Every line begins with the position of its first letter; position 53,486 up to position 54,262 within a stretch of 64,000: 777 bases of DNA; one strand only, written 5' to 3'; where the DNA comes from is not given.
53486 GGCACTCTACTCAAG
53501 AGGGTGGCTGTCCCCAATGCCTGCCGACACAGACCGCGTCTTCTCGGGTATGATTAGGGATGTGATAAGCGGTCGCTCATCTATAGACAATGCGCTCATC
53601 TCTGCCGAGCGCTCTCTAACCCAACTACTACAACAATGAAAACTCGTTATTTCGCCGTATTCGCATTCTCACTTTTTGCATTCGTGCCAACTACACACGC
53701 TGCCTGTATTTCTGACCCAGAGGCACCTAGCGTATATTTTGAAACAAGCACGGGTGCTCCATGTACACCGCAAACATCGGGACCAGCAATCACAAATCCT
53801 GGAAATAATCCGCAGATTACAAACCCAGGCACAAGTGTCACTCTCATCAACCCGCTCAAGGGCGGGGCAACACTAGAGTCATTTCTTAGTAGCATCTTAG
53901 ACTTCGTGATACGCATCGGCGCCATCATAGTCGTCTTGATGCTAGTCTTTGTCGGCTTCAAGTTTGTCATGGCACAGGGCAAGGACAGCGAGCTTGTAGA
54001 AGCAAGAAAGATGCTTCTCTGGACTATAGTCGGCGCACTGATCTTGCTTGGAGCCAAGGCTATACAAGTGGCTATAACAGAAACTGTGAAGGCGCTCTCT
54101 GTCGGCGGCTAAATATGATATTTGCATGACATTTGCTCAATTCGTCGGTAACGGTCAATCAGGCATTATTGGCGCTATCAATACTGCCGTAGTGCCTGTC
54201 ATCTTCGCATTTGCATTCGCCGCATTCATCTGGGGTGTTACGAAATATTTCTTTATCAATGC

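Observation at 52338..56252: Operon of a solute-binding-like protein followed by six diversified pilin-like 2-TM paralogs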

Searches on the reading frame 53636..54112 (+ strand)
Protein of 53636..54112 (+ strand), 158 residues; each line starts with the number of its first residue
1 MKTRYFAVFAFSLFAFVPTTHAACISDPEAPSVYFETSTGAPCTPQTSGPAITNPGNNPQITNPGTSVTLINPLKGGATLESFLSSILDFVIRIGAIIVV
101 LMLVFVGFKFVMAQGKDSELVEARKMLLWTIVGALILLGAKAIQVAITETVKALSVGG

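Call 3: search_protein_families(library=pfam, proteins=[window:53636-54112:+], max_evalue=1)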
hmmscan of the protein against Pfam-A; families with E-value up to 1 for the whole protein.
window:53636-54112:+ (158 aa): 3 families
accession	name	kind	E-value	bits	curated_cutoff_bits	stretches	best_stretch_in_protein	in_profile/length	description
PF18895.5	T4SS_pilin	-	1.4e-05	25.5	26.6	1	78-143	3-67/71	Type IV secretion system pilin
PF04956.18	TrbC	-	7.1e-05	23.4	27.9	1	78-143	35-94/98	TrbC/VIRB2 pilin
PF02790.20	COX2_TM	-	0.042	14.4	22.8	1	83-138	22-79/88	Cytochrome C oxidase subunit II, transmembrane domain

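Call 4: search_protein_families(library=ncbifam, proteins=[window:53636-54112:+], max_evalue=1)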
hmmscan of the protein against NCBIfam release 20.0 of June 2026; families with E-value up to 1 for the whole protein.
window:53636-54112:+ (158 aa): 3 families
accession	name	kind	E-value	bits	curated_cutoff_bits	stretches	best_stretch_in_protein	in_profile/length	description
NF040895.2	MFS_effux_SdrM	equivalog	0.00099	18.3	550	1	69-142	142-214/441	multidrug efflux MFS transporter SdrM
NF045849.1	ICE_MMCAP2_0565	equivalog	0.056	13.1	40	1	78-149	7-78/80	Mbov_0395 family pilin-like conjugal transfer protein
NF009951.1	PRK13415.1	equivalog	0.3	10.8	242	1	86-115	68-97/219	flagella biosynthesis regulatory protein FliZ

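Call 44: search_solved_structures(query=window:53636-54112:+, max_evalue=10, show_alignments=2)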
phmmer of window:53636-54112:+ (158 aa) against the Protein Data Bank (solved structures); distinct sequences matched with E-value up to 10: 1.
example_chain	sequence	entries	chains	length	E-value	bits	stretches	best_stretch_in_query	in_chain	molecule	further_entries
7oj9_A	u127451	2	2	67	0.48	13.5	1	53-82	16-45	Sorting nexin-9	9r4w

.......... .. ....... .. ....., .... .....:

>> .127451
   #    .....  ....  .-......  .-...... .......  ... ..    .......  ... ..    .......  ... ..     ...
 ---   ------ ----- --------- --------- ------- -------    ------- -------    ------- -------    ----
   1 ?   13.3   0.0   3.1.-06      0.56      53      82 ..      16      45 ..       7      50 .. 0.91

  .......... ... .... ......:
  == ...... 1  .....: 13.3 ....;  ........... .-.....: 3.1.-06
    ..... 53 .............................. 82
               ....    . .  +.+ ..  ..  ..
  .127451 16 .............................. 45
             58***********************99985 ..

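Call 45: find_homologous_proteins(query=A1, max_evalue=0.001)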
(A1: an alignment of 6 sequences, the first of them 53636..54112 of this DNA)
Query A1 (6 sequences) (158 aa, profile of the alignment): 3192 proteins with E <= 0.001 among 8000 candidates; the best 120 are listed.
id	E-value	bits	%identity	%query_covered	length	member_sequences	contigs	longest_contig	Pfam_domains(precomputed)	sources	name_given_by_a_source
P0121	1.2e-49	185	33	23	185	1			PF18895.6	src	-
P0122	1.9e-44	168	-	-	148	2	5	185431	PF18895.6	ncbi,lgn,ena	-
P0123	1.9e-43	165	-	-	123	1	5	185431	PF18895.6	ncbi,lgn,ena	-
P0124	9.0e-42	160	-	-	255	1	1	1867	PF18895.6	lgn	-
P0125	1.4e-41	159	20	85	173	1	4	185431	PF18895.6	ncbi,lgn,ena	-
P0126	5.0e-41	157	19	27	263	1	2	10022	PF18895.6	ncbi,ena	-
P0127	1.1e-40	156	21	25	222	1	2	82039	PF18895.6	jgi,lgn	jgi:hypothetical protein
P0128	1.2e-39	153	18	25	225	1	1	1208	PF18895.6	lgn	-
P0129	5.1e-39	151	-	-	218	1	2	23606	PF18895.6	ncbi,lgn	-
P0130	3.3e-38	148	25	76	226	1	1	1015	PF18920.6,PF18895.6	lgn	-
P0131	3.9e-38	148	-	-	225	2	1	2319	PF18895.6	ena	-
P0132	8.8e-38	147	16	27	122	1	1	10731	PF18895.6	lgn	-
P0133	1.1e-37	147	-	-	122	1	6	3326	PF18895.6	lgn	-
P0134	1.5e-37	146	24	34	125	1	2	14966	PF18895.6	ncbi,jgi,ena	ncbi:MAG: hypothetical protein WC217_02525 [Candidatus Paceibacterota bacterium]|jgi:hypothetical pr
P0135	2.3e-37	146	23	20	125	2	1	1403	PF18895.6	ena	-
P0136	2.3e-37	146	28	18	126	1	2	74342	PF18895.6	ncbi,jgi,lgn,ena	ncbi:MAG: hypothetical protein WCW36_02205 [Candidatus Paceibacterota bacterium]|jgi:hypothetical pr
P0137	2.6e-37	145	-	-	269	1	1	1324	PF18895.6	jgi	jgi:hypothetical protein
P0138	2.9e-37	145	29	35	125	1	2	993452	PF18895.6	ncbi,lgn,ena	ncbi:MAG: hypothetical protein WAN50_00755 [Minisyncoccia bacterium]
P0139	3.0e-37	145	28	24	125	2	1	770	PF18895.6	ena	-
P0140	3.9e-37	145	19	27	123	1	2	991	PF18895.6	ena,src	-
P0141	4.3e-37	145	26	23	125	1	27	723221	PF18895.6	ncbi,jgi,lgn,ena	jgi:hypothetical protein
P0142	5.1e-37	144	21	27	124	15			PF18895.6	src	-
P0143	6.4e-37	144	-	-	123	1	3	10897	PF18895.6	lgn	-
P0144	6.5e-37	144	20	34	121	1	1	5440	PF18895.6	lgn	-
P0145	6.7e-37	144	22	34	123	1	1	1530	PF18895.6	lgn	-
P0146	6.9e-37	144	20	35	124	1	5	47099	PF18895.6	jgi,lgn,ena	jgi:NADH:ubiquinone oxidoreductase subunit 2 (subunit N)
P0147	7.2e-37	144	25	24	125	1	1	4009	PF18895.6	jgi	-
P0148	7.5e-37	144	-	-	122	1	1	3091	PF18895.6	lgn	-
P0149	7.8e-37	144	26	23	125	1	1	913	PF18895.6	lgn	-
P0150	8.0e-37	144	25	24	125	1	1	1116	PF18895.6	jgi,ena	jgi:hypothetical protein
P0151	8.1e-37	144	21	36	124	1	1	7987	PF18895.6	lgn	-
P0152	8.1e-37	144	28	18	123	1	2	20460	PF18895.6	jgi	jgi:hypothetical protein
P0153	8.2e-37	144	28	24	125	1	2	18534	PF18895.6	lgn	-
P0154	1.1e-36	143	14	27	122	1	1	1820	PF18895.6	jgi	jgi:hypothetical protein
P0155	1.2e-36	143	14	27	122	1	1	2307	PF18895.6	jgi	jgi:Type IV secretion system pilin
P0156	1.2e-36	143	17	34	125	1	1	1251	PF18895.6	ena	-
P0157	1.4e-36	143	-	-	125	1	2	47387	PF18895.6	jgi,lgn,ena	-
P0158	1.5e-36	143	-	-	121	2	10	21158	PF18895.6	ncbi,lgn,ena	ncbi:MAG: hypothetical protein AAB835_01270 [Patescibacteria group bacterium]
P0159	1.5e-36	143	-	-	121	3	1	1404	PF18895.6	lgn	-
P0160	1.6e-36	143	-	-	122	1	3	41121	PF18895.6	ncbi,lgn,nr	ncbi:MAG: hypothetical protein NT108_00485 [Candidatus Kaiserbacteria bacterium]|nr:hypothetical pro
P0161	1.7e-36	143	-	-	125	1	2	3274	PF18895.6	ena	-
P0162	1.7e-36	143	16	27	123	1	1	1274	PF18895.6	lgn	-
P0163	1.8e-36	143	-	-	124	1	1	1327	PF18895.6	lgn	-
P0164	1.8e-36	143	-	-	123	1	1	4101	PF18895.6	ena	-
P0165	1.9e-36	143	-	-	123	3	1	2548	PF18895.6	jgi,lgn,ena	jgi:hypothetical protein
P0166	2.0e-36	142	21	27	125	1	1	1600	PF18895.6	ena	-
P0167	2.0e-36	142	24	27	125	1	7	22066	PF18895.6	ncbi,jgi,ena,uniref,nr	ncbi:hypothetical protein A3A36_00945 [Candidatus Kaiserbacteria bacterium RIFCSPLOWO2_01_FULL_52_12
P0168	2.1e-36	142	-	-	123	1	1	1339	PF18895.6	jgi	-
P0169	2.2e-36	142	21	27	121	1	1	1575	PF18895.6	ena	-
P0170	2.3e-36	142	-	-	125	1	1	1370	PF18895.6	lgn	-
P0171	2.3e-36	142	27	35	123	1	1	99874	PF18895.6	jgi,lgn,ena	-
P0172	2.3e-36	142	24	18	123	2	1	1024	PF18895.6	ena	-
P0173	2.5e-36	142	-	-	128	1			PF18895.6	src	-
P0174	2.5e-36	142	22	34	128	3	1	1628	PF18895.6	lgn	-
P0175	2.5e-36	142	-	-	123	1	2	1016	PF18895.6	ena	-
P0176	2.5e-36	142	17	27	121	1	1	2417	PF18895.6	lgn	-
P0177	2.7e-36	142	-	-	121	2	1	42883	PF18895.6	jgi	-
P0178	3.0e-36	142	-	-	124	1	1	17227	PF18895.6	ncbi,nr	ncbi:hypothetical protein KGQ72_02295 [Patescibacteria group bacterium]|nr:hypothetical protein [Pat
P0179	3.1e-36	142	-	-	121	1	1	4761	PF18895.6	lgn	-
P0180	3.2e-36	142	-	-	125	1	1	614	PF18895.6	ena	-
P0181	3.6e-36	142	17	18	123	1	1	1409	PF18895.6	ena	-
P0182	3.7e-36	142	-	-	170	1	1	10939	PF18895.6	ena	-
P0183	3.7e-36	142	-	-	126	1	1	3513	PF18895.6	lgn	-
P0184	3.8e-36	142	-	-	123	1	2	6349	PF18895.6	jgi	jgi:hypothetical protein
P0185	4.0e-36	141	16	27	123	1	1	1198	PF18895.6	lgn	-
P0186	4.2e-36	141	-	-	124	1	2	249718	PF18895.6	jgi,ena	jgi:hypothetical protein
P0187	4.4e-36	141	19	26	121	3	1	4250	PF18895.6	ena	-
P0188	4.7e-36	141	-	-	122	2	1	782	PF18895.6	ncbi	-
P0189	4.7e-36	141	17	27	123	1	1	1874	PF18895.6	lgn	-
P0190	4.8e-36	141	-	-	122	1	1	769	PF18895.6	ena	-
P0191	5.2e-36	141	-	-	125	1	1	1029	PF18895.6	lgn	-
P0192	6.1e-36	141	-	-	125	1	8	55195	PF18895.6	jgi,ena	-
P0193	6.1e-36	141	24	18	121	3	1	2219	PF18895.6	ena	-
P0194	6.4e-36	141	-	-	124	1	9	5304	PF18895.6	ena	-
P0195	6.7e-36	141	-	-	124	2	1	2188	PF18895.6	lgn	-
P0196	7.1e-36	141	21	36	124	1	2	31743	PF18895.6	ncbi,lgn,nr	ncbi:hypothetical protein HY412_01460 [Candidatus Kaiserbacteria bacterium]|nr:hypothetical protein 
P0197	7.1e-36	141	-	-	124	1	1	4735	PF18895.6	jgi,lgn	-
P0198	7.2e-36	141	-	-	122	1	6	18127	PF18895.6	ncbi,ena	-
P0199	7.3e-36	141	16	27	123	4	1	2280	PF18895.6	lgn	-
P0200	7.7e-36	141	20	35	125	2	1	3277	PF18895.6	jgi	-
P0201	8.1e-36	141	19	27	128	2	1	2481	PF18895.6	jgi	-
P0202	8.6e-36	140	23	56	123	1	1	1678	PF18895.6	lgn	-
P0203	8.8e-36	140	19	26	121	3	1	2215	PF18895.6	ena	-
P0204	8.8e-36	140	28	24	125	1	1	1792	PF18895.6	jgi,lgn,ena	-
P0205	9.1e-36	140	-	-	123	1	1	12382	PF18895.6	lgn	-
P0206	9.5e-36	140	-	-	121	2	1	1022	PF18895.6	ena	-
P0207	9.6e-36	140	29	36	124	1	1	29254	PF18895.6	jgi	jgi:hypothetical protein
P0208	1.0e-35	140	26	43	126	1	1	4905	PF18895.6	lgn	-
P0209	1.1e-35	140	-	-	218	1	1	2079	PF18895.6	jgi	jgi:hypothetical protein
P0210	1.2e-35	140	19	27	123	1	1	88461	PF18895.6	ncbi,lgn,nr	ncbi:hypothetical protein HKL94_01595 [Candidatus Parcubacteria bacterium]|nr:hypothetical protein [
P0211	1.2e-35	140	23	56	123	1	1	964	PF18895.6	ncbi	-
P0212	1.2e-35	140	-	-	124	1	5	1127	PF18895.6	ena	-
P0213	1.2e-35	140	18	34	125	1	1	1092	PF18895.6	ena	-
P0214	1.4e-35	140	23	58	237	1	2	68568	PF18895.6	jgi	jgi:hypothetical protein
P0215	1.4e-35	140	-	-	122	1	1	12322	PF18895.6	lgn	-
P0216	1.4e-35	140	21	27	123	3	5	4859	PF18895.6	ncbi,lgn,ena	-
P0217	1.5e-35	140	-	-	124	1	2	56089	PF18895.6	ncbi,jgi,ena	ncbi:MAG: hypothetical protein WCT41_03175 [Candidatus Paceibacterota bacterium]|jgi:hypothetical pr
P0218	1.5e-35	140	28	23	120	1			PF18895.6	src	-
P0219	1.6e-35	140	23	35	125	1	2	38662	PF18895.6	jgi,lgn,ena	jgi:hypothetical protein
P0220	1.7e-35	140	25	35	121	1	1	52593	PF18895.6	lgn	-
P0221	1.7e-35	139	24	55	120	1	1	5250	PF18895.6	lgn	-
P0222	1.7e-35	139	-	-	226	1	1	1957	PF18895.6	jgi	jgi:Type IV secretion system pilin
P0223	1.8e-35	139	18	35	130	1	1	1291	PF18895.6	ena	-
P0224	1.8e-35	139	-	-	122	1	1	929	PF18895.6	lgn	-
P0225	1.8e-35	139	-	-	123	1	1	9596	PF18895.6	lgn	-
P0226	1.8e-35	139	23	35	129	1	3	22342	PF18895.6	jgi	jgi:hypothetical protein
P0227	1.9e-35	139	16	27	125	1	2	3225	PF18895.6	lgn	-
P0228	1.9e-35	139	22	56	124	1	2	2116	PF18895.6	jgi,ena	-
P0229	2.0e-35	139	22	47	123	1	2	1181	PF18895.6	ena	-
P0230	2.1e-35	139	17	27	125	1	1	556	PF18895.6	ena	-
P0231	2.2e-35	139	26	56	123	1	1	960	PF18895.6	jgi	jgi:hypothetical protein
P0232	2.3e-35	139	-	-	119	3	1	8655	PF18895.6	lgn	-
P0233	2.3e-35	139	-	-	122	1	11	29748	PF18895.6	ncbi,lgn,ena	-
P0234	2.4e-35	139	-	-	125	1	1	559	PF18895.6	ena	-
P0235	2.4e-35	139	28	24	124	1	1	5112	PF18895.6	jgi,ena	jgi:hypothetical protein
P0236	2.5e-35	139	-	-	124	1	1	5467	PF18895.6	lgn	-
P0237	2.5e-35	139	19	27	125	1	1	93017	PF18895.6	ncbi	ncbi:MAG: hypothetical protein ACYC1Y_00820 [Minisyncoccota bacterium]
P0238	2.5e-35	139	27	36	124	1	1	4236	PF18895.6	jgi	jgi:hypothetical protein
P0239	2.5e-35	139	27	47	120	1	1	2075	PF18895.6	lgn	-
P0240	2.6e-35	139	23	27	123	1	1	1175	PF18895.6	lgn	-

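Call 56: find_homologous_proteins(query=window:53636-54112:+, max_evalue=0.001)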
Query window:53636-54112:+ (158 aa): 329 proteins with E <= 0.001 among 809 candidates; the best 120 are listed.
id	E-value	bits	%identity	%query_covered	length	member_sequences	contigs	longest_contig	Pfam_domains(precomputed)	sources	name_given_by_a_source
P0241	1.9e-95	335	100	100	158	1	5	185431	PF18895.6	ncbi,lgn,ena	-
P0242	9.0e-40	154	55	92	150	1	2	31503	PF18895.6,PF04956.19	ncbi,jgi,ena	-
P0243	1.7e-39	153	58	97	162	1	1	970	PF18895.6,PF04956.19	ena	-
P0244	2.6e-38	149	52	98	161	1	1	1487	PF18895.6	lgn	-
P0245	2.9e-37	146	52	83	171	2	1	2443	PF18895.6,PF04956.19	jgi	-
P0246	7.9e-37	144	45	87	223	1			PF18895.6,PF04956.19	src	-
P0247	1.9e-36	143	49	100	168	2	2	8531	PF18895.6,PF04956.19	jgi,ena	-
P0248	6.8e-36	141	51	100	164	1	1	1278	PF18895.6,PF04956.19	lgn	-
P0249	3.5e-35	139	64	77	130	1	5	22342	PF18895.6,PF04956.19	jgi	jgi:heme/copper-type cytochrome/quinol oxidase subunit 2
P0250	3.8e-35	139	52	99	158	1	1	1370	PF18895.6,PF04956.19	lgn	-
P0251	5.5e-35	138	51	96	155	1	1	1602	PF18895.6,PF04956.19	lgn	-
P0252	8.3e-35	138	54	98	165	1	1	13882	PF18895.6,PF04956.19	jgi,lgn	jgi:hypothetical protein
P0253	9.0e-35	138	51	99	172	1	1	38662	PF18895.6,PF04956.19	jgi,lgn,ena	jgi:hypothetical protein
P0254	9.0e-35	138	58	84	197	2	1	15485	PF18895.6,PF04956.19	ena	-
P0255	9.5e-35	138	53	97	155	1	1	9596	PF18895.6,PF04956.19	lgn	-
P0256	1.2e-34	137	68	56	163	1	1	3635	PF18895.6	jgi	-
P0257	1.3e-34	137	48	100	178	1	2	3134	PF18895.6,PF04956.19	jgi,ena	jgi:hypothetical protein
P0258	1.9e-34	137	48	96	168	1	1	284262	PF18895.6,PF04956.19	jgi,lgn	jgi:hypothetical protein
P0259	2.5e-34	136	62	77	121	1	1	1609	PF18895.6,PF04956.19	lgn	-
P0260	2.8e-34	136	67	63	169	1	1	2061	PF18895.6,PF04956.19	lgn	-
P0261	3.3e-34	136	74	56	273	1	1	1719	PF18895.6,PF04956.19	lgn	-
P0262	4.6e-34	135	53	96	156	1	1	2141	PF18895.6,PF04956.19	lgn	-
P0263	4.9e-34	135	71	61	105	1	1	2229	PF18895.6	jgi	jgi:hypothetical protein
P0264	5.0e-34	135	51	97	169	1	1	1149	PF18895.6,PF04956.19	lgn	-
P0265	5.7e-34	135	60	75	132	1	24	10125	PF04956.19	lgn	-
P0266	6.1e-34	135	59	73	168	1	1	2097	PF18895.6,PF04956.19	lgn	-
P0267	6.3e-34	135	53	97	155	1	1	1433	PF18895.6,PF04956.19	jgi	jgi:Type IV secretion system pilin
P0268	6.4e-34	135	47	98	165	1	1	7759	PF18895.6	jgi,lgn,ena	-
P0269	1.2e-33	134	48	97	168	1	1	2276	PF18895.6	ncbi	-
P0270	1.8e-33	133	48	100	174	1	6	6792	PF18895.6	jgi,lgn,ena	jgi:hypothetical protein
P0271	2.4e-33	133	53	100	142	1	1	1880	PF18895.6,PF04956.19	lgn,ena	-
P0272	2.5e-33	133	50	97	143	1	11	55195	PF18895.6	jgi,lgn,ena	-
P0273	2.6e-33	133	75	55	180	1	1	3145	PF18895.6,PF04956.19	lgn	-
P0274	3.0e-33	133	61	73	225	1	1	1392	PF18895.6,PF04956.19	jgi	jgi:hypothetical protein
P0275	3.4e-33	133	65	70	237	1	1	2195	PF18895.6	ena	-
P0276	3.6e-33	132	53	98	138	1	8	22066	PF04956.19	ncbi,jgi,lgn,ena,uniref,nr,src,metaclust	ncbi:hypothetical protein A3A36_00925 [Candidatus Kaiserbacteria bacterium RIFCSPLOWO2_01_FULL_52_12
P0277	5.2e-33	132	61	71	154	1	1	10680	PF18895.6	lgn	-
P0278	5.5e-33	132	49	100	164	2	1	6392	PF18895.6,PF04956.19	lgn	-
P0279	6.1e-33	132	67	67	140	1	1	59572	PF18895.6,PF04956.19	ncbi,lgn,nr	ncbi:MAG: TrbC/VirB2 family protein [bacterium]|nr:TrbC/VirB2 family protein [bacterium]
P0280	6.2e-33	132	68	56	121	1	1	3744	PF18895.6,PF04956.19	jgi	-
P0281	8.7e-33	131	61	82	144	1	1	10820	PF18895.6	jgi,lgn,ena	-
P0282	1.0e-32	131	59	75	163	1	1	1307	PF18895.6,PF04956.19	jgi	-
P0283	1.2e-32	131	52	98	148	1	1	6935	PF18895.6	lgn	-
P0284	1.3e-32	131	63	70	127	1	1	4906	PF18895.6,PF04956.19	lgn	-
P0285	1.4e-32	131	57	82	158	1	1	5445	PF18895.6,PF04956.19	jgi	-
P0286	1.4e-32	131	69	56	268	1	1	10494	PF18895.6,PF04956.19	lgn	-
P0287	1.4e-32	130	55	82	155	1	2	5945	PF18895.6,PF04956.19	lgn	-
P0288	3.7e-32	129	65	66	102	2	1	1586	PF18895.6,PF04956.19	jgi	jgi:heme/copper-type cytochrome/quinol oxidase subunit 2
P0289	3.7e-32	129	53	92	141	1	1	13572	PF18895.6,PF04956.19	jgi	jgi:hypothetical protein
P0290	3.9e-32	129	50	95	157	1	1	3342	PF18895.6,PF04956.19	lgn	-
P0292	6.3e-32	128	62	73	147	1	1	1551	PF18895.6,PF04956.19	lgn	-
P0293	6.5e-32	128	75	58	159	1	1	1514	PF18895.6,PF04956.19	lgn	-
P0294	6.5e-32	128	49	94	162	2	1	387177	PF18895.6,PF04956.19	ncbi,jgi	ncbi:MAG: hypothetical protein WC814_01265 [Candidatus Paceibacterota bacterium]|jgi:hypothetical pr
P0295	7.2e-32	128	55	85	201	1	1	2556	PF18895.6,PF04956.19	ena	-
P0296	7.2e-32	128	68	63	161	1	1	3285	PF18895.6,PF04956.19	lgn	-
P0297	7.7e-32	128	51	96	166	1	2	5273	PF18895.6,PF04956.19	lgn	-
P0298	7.8e-32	128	70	58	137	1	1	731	PF18895.6,PF04956.19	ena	-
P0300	9.5e-32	128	46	97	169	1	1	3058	PF18895.6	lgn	-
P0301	1.0e-31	128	66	60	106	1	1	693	PF18895.6,PF04956.19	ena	-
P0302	1.2e-31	128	56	85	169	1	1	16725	PF18895.6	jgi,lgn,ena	-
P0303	1.5e-31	127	66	64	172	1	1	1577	PF18895.6,PF04956.19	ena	-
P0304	1.6e-31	127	67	59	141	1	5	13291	PF18895.6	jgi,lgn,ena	-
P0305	2.1e-31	127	60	79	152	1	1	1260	PF18895.6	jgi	jgi:Type IV secretion system pilin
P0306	2.2e-31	127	50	89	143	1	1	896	PF18895.6,PF04956.19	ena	-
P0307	2.4e-31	127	65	60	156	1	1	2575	PF18895.6,PF04956.19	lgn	-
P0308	2.5e-31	126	55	80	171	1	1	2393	PF18895.6,PF04956.19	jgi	jgi:hypothetical protein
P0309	2.7e-31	126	74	54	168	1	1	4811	PF18895.6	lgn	-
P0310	2.8e-31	126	53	89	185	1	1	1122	PF18895.6,PF04956.19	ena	-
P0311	3.3e-31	126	65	59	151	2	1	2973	PF18895.6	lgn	-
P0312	3.3e-31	126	64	63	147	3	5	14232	PF18895.6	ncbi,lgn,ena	-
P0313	3.7e-31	126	47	96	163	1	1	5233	PF18895.6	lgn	-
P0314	3.8e-31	126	55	78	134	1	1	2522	PF18895.6,PF04956.19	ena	-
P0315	3.9e-31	126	50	92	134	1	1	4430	PF18895.6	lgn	-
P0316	4.4e-31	126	64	58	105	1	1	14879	PF18895.6,PF04956.19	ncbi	-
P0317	4.5e-31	126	61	70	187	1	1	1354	PF18895.6,PF04956.19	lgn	-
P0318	5.1e-31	125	55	76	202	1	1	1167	PF18895.6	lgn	-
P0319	5.6e-31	125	65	72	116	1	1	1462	PF18895.6,PF04956.19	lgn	-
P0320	5.7e-31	125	54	97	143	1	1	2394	PF04956.19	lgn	-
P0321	6.1e-31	125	60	70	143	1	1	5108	PF18895.6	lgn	-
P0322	8.0e-31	125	49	99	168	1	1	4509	PF18895.6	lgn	-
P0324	1.1e-30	124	73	56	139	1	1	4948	PF18895.6,PF04956.19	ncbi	-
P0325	1.2e-30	124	45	97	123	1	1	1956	PF18895.6,PF04956.19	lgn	-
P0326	1.2e-30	124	71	58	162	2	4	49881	PF18895.6,PF04956.19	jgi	jgi:hypothetical protein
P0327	1.6e-30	124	52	88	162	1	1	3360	PF18895.6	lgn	-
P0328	1.8e-30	124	65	61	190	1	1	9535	PF18895.6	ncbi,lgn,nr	ncbi:MAG: protein of unknown function with transrane region [Parcubacteria group bacterium]|nr:prote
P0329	2.1e-30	123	71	59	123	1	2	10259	PF18895.6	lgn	-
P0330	2.1e-30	123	51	97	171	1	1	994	PF18895.6,PF04956.19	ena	-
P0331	2.9e-30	123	63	66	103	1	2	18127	PF18895.6,PF04956.19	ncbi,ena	-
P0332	3.2e-30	123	68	57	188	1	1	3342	PF18895.6,PF04956.19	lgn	-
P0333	3.4e-30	123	49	97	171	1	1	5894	PF18895.6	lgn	-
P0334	3.5e-30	123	51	85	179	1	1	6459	PF18895.6,PF04956.19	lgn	-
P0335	3.6e-30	123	63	62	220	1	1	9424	PF18895.6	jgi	jgi:Type IV secretion system pilin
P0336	3.9e-30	123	71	59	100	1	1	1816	PF18895.6,PF04956.19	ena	-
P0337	4.8e-30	122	54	85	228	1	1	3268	PF18895.6,PF04956.19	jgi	-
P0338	5.0e-30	122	60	72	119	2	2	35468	PF18895.6,PF04956.19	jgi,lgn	jgi:hypothetical protein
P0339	5.4e-30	122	49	97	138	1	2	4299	PF18895.6,PF04956.19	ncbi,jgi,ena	jgi:hypothetical protein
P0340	5.5e-30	122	68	57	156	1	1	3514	PF18895.6,PF04956.19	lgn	-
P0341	5.7e-30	122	46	90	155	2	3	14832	PF18895.6,PF04956.19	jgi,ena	-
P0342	5.7e-30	122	56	82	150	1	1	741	PF18895.6,PF04956.19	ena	-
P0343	6.3e-30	122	50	91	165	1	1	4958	PF18895.6,PF04956.19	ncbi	-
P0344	6.4e-30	122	50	96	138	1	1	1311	PF18895.6,PF04956.19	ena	-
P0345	6.4e-30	122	54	84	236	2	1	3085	PF18895.6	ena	-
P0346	7.0e-30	122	50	100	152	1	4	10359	PF18895.6,PF04956.19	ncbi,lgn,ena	-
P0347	7.4e-30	122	46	97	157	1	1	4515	PF18895.6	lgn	-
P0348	7.9e-30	122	56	87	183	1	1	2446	PF18895.6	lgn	-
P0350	8.2e-30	122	48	99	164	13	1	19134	PF04956.19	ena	-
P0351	8.3e-30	122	61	68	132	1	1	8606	PF18895.6,PF04956.19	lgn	-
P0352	9.7e-30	121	60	72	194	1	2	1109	PF18895.6,PF04956.19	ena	-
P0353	1.0e-29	121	48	99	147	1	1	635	PF18895.6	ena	-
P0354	1.1e-29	121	62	66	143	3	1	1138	PF18895.6,PF04956.19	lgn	-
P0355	1.1e-29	121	65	66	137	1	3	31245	PF18895.6,PF04956.19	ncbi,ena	-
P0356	1.2e-29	121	58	73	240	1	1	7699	PF18895.6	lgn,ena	-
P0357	1.2e-29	121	67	55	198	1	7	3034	PF18895.6,PF04956.19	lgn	-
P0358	1.3e-29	121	64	65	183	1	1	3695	PF18895.6,PF04956.19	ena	-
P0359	1.3e-29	121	65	59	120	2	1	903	PF18895.6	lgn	-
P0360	1.7e-29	121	48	99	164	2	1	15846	PF04956.19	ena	-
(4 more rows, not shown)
